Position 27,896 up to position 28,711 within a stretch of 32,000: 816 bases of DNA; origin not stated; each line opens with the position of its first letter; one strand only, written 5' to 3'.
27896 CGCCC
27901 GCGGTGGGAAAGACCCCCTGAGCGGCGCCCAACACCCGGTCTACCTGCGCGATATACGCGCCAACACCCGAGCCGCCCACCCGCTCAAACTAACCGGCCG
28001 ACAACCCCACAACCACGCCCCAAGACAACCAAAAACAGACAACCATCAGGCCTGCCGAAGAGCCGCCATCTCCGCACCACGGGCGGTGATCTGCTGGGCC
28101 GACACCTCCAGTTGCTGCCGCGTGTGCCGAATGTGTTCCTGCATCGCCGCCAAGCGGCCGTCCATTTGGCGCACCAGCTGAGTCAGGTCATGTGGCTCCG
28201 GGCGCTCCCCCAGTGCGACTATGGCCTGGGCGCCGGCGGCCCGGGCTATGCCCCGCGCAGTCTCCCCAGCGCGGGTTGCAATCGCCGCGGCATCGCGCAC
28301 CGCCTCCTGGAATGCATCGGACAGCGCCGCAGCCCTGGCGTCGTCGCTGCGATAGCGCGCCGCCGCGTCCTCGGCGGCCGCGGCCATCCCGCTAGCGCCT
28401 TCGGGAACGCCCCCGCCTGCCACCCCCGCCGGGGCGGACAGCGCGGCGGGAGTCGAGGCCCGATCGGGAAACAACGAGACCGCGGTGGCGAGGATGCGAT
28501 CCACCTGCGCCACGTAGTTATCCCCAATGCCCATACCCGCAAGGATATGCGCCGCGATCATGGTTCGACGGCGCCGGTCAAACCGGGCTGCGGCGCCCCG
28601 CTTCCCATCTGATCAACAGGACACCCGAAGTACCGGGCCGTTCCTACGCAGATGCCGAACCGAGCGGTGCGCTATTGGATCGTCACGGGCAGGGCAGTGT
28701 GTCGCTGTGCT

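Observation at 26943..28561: Tandem paralogues upstream of eccB, one fused to an NlpC/P60 cell-wall hydrolase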

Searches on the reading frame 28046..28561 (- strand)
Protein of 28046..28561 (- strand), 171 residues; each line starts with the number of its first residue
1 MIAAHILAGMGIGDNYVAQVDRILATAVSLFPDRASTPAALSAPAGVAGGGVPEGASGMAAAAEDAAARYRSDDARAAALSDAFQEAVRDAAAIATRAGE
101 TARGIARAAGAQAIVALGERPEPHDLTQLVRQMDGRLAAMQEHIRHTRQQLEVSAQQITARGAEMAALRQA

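Call 5: search_protein_families(library=pfam, proteins=[window:28046-28561:-], max_evalue=0.1)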
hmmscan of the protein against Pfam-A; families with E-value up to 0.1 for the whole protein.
window:28046-28561:- (171 aa): 2 families
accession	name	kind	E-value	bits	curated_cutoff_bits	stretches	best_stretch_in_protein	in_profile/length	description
PF17398.7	NolB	-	0.0035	18.3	25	1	20-70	55-105/153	Nodulation protein NolB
PF20388.3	DUF6683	-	0.0055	16.8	23.6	1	60-142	95-182/253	Family of unknown function (DUF6683)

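Call 7: search_protein_families(library=ncbifam, proteins=[window:28046-28561:-], max_evalue=0.1)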
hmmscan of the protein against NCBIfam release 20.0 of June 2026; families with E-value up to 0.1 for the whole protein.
window:28046-28561:- (171 aa): 0 families

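Call 11: search_solved_structures(query=window:28046-28561:-, max_evalue=10)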
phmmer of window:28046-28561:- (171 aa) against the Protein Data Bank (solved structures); distinct sequences matched with E-value up to 10: 3.
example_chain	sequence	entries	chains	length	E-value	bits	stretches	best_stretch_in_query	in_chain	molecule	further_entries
2x31_A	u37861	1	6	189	0.00094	22.9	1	22-147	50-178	MAGNESIUM-CHELATASE 60 KDA SUBUNIT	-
3o0z_A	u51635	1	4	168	2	12.2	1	111-153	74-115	Rho-associated protein kinase 1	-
6qpq_A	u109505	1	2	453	5.7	10.7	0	121-163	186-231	Structural maintenance of chromosomes protein,Structural maintenance of chromosomes protei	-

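Call 14: find_homologous_proteins(query=window:28046-28561:-, max_evalue=0.001)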
Query window:28046-28561:- (171 aa): 21 proteins with E <= 0.001 among 6181 candidates.
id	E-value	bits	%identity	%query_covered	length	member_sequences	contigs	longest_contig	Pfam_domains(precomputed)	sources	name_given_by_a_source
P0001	9.9e-94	329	99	100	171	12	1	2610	-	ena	-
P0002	4.7e-77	275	91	95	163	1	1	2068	-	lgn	-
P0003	7.6e-73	262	84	98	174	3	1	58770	-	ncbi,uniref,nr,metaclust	ncbi:hypothetical protein WN67_29495 [Mycolicibacterium obuense]|uniref:Uncharacterized protein n=2 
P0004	9.9e-66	239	80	95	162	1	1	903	-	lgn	-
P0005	3.6e-40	156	59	94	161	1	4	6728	-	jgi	jgi:hypothetical protein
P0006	2.0e-39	153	59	95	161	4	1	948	-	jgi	jgi:hypothetical protein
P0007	3.7e-38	149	56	95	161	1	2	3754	-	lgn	-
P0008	6.1e-38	148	58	95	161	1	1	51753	-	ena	-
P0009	2.4e-37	147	56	95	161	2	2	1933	-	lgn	-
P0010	2.6e-37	146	57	89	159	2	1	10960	-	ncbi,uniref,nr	ncbi:hypothetical protein [Mycolicibacterium vinylchloridicum]|uniref:hypothetical protein n=1 Tax=M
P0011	5.5e-36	142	56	89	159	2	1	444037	-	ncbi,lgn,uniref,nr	ncbi:hypothetical protein Y900_028430 [Mycolicibacterium aromaticivorans JS19b1 = JCM 16368]|uniref:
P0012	5.6e-36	142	55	92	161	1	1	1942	-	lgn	-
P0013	1.4e-35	141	55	95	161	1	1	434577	-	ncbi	ncbi:hypothetical protein [Mycobacterium sp. URHB0021]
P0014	3.2e-35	140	55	95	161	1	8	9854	-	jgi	jgi:hypothetical protein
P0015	8.5e-35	138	54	94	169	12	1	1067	-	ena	-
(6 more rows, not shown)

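Call 40: find_encoding_contigs(protein=P0008, flank=10000, max_places=2)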
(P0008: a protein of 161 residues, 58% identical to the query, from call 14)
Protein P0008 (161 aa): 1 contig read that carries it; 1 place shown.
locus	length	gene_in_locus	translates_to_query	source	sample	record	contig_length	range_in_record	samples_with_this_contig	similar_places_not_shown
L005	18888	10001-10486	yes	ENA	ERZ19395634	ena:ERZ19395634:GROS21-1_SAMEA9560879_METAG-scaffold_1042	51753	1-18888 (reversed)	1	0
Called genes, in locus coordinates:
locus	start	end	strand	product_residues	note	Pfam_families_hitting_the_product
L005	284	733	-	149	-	PF02467:Whib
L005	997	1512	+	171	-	-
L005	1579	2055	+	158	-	-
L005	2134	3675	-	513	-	PF00823:PPE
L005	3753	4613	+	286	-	-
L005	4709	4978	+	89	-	-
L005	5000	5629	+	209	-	-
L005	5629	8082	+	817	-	PF27215:EspK_C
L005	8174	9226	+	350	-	-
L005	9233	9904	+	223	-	-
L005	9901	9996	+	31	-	-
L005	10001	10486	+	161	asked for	-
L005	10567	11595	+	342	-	PF00877:NLPC_P60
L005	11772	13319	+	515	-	PF05108:T7SS_ESX1_EccB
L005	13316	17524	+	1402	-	PF13191:AAA_16 (faint), PF01580:FtsK_SpoIIIE, PF13401:AAA_22 (faint), PF25199:nSTAND_NTPase5 (faint), PF01580:FtsK_SpoIIIE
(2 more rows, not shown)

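Call 41: find_encoding_contigs(protein=P0011, flank=10000, max_places=2)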
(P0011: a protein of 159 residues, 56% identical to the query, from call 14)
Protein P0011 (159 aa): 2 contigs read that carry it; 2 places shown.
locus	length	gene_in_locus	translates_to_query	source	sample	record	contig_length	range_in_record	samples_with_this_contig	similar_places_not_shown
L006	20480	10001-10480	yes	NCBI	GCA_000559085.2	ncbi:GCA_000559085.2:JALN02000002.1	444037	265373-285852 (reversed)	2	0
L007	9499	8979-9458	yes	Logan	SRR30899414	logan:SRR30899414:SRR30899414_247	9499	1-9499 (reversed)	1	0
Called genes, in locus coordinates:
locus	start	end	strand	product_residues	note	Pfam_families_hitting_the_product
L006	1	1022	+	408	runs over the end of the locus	PF13276:HTH_21, PF00665:rve, PF13683:rve_3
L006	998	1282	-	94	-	PF04229:GrpB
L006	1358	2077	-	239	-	PF08922:DUF1905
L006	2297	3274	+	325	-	-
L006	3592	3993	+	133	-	-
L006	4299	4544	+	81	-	-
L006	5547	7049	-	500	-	PF06039:Mqo, PF01266:DAO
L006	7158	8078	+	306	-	PF00126:HTH_1, PF03466:LysR_substrate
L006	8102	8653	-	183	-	PF00583:Acetyltransf_1 (weak), PF13508:Acetyltransf_7, PF13673:Acetyltransf_10 (weak)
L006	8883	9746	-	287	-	-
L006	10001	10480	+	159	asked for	-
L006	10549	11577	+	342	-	PF00877:NLPC_P60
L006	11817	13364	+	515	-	PF05108:T7SS_ESX1_EccB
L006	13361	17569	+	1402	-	PF01580:FtsK_SpoIIIE, PF13191:AAA_16 (faint), PF13401:AAA_22 (faint), PF01580:FtsK_SpoIIIE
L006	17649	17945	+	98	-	PF00934:PE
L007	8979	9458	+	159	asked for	-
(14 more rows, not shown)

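Call 69: predict_structure(alignment_id=A5)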
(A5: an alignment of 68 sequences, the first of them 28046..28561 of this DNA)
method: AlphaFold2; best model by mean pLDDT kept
length: 171 residues; sequences in the alignment: 68
mean_pLDDT: 90.4   pTM: 0.77
mean pLDDT of the five models: 90.4, 89.7, 89.7, 88.5, 88.4
residues with pLDDT >= 90: 124; 70-90: 35; 50-70: 12; < 50: 0
segments of 3 or more residues with pLDDT < 50: none
pLDDT, mean of each block of 10 residues (from residue 1): 69 93 97 79 76 73 92 95 95 96 97 93 93 98 98 97 95 89
secondary structure, 60 per line:
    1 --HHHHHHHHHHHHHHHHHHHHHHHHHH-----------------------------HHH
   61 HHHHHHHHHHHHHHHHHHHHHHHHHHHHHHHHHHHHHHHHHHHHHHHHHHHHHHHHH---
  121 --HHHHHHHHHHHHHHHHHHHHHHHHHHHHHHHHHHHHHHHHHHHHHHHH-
elements in order: H3-28 H58-117 H123-170

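Call 72: fold_search(model_id=the predicted structure, library=pdb)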
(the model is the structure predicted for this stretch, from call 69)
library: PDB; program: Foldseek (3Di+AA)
matches with E <= 10: 189; with E <= 0.001: 0
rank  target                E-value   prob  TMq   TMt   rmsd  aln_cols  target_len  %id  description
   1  4zwt_E                1.7e+00  0.47  0.38  0.48  10.7       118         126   12  Crystal Structure of the Bacteriophage T4 recombination mediator protein UvsY, Lattice Type IV (released 2016-03-02)
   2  7sqc_1Y               1.7e+00  0.16  0.32  0.24  22.1       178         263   13  Ciliary C1 central pair apparatus isolated from Chlamydomonas reinhardtii (released 2022-04-13)
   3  8e4g_a                1.8e+00  0.14  0.24  0.30   9.5       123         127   15  Remodeling of the bacteriophage T7 during initial infection (released 2023-09-27)
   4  8otz_EQ               1.9e+00  0.25  0.30  0.29   6.8       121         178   19  48-nm repeat of the native axonemal doublet microtubule from bovine sperm (released 2023-11-22)
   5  7sqc_1F               1.9e+00  0.20  0.37  0.31  15.4       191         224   16  Ciliary C1 central pair apparatus isolated from Chlamydomonas reinhardtii (released 2022-04-13)
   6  3s84_A                2.0e+00  0.18  0.34  0.27  17.0       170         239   13  Dimeric apoA-IV (released 2012-05-16)
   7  2osz_A                2.1e+00  0.21  0.27  0.43   5.5        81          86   14  Structure of Nup58/45 suggests flexible nuclear pore diameter by intermolecular sliding (released 2007-04-10)
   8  7xgg_A                2.4e+00  0.06  0.19  0.20  24.9       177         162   13  Crystal structure of BCL-xL in complex with computationally designed inhibitor protein (released 2022-07-20)
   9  7sqc_1H               2.5e+00  0.23  0.43  0.41  31.6       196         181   13  Ciliary C1 central pair apparatus isolated from Chlamydomonas reinhardtii (released 2022-04-13)
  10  5msj_W                2.5e+00  0.10  0.28  0.24  33.9       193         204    8  Mouse PA28alpha (released 2017-09-13)
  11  8to0_z4               2.5e+00  0.06  0.17  0.16  17.0       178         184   11  48-nm repeating structure of doublets from mouse sperm flagella (released 2023-11-01)
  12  4jq5_E                2.7e+00  0.21  0.29  0.47   5.2        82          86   16  Crystal structure of the human Nup49CCS2+3* coiled-coil segment (released 2014-09-24)
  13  8iyj_U9               2.7e+00  0.15  0.29  0.27   7.2       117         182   18  Cryo-EM structure of the 48-nm repeat doublet microtubule from mouse sperm (released 2023-07-05)
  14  8i4v_B                2.7e+00  0.08  0.26  0.18  36.5       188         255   14  Cryo-EM structure of 5-subunit Smc5/6 arm region (released 2024-06-26)
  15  5xub_A                2.7e+00  0.05  0.17  0.20  25.3       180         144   16  The citrate-bound trimer of chemoreceptor MCP2201 ligand binding domain (released 2018-06-27)
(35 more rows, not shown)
